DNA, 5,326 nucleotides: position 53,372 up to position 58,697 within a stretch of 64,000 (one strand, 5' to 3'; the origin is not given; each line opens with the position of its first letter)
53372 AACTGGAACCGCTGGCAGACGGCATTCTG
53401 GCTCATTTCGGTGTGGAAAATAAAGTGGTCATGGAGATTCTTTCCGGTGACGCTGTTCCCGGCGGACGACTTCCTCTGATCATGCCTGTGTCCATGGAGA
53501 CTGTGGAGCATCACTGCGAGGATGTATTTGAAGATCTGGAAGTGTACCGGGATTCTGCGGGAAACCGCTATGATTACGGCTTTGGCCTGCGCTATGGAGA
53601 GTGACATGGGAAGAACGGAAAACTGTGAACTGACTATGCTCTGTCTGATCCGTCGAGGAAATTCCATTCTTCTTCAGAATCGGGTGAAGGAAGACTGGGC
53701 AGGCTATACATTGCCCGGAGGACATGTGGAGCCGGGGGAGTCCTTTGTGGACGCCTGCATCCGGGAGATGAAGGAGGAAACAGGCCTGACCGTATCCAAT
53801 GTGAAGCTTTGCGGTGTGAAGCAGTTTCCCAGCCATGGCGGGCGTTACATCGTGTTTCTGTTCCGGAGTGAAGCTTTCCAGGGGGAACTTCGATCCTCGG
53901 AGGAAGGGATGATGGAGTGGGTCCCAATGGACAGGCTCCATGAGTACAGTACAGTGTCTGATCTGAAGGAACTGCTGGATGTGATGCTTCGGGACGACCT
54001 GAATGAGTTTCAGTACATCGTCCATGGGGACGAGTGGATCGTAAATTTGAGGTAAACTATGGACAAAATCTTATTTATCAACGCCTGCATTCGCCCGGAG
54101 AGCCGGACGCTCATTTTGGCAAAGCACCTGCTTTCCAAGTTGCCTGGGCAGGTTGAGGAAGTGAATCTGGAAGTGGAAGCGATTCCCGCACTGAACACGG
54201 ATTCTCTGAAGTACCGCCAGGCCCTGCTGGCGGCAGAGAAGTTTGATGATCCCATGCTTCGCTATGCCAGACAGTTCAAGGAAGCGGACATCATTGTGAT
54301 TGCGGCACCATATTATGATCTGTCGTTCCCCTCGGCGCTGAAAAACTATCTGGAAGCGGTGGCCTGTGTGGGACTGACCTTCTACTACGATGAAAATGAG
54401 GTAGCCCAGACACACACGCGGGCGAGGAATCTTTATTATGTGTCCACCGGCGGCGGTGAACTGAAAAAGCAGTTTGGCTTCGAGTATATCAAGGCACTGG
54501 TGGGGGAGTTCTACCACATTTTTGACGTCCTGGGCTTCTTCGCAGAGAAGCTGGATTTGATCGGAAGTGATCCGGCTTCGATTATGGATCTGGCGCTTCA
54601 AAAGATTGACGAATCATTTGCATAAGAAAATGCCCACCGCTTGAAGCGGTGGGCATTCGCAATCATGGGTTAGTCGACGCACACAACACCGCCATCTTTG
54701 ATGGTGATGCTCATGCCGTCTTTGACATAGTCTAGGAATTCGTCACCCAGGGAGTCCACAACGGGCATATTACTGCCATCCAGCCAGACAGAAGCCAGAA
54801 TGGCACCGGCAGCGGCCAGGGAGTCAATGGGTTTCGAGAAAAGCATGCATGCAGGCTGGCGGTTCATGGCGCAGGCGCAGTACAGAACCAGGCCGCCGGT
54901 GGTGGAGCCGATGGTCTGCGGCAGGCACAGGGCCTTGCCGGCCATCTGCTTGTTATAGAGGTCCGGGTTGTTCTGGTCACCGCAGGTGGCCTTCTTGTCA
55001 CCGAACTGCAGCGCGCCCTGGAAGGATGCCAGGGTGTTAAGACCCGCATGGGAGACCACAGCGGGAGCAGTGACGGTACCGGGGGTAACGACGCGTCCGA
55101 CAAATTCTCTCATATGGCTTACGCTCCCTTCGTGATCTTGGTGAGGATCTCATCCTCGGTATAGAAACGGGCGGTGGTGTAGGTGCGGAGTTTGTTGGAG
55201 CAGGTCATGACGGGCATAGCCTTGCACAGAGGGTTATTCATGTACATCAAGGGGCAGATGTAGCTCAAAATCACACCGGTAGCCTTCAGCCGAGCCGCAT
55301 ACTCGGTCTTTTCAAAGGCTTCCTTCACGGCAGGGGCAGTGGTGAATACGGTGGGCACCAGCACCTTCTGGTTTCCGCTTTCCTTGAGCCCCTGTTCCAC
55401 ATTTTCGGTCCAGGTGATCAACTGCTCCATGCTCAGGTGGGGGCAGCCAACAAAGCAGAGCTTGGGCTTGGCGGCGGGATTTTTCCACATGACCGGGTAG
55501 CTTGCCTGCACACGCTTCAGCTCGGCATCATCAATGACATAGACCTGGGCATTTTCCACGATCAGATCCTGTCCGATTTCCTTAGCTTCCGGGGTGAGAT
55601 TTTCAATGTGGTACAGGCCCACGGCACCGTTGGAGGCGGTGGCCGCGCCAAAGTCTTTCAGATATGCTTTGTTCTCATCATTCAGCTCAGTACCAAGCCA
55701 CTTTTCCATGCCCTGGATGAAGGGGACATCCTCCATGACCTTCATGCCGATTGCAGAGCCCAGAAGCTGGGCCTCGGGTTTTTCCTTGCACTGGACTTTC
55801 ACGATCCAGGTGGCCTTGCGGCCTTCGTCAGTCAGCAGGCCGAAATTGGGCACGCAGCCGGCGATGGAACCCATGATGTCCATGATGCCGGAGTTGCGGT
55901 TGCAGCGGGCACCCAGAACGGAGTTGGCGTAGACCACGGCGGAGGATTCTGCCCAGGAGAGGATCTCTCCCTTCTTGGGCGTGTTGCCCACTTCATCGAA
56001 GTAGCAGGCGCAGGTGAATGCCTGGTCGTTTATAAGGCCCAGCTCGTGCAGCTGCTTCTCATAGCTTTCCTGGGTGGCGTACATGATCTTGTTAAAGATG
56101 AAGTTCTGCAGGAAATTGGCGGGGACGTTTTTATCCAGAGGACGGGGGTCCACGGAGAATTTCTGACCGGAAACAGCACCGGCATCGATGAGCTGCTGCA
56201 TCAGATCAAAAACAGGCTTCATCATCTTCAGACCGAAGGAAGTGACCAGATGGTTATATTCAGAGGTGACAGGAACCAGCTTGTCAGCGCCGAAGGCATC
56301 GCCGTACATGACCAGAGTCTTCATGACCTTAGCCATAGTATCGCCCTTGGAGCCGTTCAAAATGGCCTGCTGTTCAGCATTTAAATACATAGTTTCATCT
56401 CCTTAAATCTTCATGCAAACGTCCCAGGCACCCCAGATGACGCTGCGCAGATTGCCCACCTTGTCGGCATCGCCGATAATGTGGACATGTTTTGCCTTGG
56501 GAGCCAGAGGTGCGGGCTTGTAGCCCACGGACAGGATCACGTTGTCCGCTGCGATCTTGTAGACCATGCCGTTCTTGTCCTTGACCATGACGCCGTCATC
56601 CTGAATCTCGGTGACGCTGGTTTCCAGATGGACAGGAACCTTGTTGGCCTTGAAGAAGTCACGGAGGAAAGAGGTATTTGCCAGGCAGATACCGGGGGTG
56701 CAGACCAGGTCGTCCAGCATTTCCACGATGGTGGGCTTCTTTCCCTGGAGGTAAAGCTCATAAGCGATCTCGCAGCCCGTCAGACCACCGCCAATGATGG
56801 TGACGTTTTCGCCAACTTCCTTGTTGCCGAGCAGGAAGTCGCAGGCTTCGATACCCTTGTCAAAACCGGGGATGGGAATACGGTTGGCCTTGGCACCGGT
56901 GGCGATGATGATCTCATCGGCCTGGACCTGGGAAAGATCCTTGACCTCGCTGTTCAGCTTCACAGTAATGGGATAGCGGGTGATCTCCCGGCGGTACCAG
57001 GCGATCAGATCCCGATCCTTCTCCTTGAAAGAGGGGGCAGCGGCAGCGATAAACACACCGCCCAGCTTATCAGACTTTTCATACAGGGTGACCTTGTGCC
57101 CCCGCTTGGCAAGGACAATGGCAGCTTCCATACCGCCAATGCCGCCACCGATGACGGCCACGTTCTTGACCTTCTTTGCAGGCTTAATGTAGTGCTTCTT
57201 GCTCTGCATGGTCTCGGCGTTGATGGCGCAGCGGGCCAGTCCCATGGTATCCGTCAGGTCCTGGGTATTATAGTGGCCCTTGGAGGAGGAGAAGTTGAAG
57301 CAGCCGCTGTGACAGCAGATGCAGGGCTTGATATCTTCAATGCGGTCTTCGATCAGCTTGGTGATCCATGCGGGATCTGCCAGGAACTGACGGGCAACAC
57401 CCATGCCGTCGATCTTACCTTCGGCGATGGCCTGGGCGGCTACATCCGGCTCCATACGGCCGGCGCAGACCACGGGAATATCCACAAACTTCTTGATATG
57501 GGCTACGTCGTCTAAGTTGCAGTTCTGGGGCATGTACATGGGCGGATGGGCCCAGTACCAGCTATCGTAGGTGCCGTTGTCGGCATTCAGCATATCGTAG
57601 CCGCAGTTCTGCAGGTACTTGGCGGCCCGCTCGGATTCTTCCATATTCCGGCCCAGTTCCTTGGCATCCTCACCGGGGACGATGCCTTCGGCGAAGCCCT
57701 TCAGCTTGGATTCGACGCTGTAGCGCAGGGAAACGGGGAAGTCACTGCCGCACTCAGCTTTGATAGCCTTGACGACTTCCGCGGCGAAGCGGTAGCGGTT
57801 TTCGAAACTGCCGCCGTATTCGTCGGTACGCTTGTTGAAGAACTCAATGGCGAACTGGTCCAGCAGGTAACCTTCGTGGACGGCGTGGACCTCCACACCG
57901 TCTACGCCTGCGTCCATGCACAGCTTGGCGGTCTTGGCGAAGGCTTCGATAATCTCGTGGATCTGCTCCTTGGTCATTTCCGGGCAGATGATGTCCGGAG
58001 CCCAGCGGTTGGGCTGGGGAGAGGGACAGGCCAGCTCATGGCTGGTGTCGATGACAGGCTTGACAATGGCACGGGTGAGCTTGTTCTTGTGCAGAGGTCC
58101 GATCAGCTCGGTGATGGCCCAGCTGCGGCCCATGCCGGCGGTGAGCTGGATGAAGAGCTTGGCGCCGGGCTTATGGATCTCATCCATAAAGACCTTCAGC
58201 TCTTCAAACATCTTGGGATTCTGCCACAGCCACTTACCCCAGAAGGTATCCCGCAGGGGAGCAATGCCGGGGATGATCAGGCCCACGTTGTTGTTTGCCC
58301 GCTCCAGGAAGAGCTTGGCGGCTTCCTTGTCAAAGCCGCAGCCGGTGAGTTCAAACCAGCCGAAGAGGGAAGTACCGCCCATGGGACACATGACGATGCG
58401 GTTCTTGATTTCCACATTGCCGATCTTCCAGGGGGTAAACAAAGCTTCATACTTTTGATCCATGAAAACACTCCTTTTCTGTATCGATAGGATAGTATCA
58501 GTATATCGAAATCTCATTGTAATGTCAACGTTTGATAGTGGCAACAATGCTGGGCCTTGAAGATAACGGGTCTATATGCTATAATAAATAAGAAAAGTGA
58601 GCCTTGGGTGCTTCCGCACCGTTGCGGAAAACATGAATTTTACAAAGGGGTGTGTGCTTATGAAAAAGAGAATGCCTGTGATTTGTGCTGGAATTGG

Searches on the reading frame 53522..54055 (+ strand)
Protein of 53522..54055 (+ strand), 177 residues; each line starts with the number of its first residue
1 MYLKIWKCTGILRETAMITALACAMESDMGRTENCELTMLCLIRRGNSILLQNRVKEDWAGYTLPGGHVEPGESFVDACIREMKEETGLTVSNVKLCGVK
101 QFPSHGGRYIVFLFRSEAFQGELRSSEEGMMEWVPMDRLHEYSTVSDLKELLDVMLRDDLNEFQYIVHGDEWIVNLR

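Call 86: search_protein_families(library=pfam, proteins=[window:53522-54055:+], max_evalue=0.001)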
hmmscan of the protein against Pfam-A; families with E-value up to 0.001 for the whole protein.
window:53522-54055:+ (177 aa): 2 families
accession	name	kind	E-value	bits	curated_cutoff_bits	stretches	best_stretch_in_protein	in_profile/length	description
PF00293.34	NUDIX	-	3.8e-22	79.2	21.1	1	39-150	6-129/134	NUDIX domain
PF14815.12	NUDIX_4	-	1.8e-05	24.9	35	1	41-144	3-103/113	NUDIX domain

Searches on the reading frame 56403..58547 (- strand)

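Call 61: search_protein_families(library=padloc, proteins=[window:56403-58547:-], max_evalue=0.00001)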
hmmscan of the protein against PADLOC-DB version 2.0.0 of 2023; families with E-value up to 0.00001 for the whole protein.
window:56403-58547:- (714 aa): 1 family
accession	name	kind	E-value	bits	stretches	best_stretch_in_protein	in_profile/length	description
PDLC01086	C3a186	-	3.8e-08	31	1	461-498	1-38/384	"C-3?,4? desaturase"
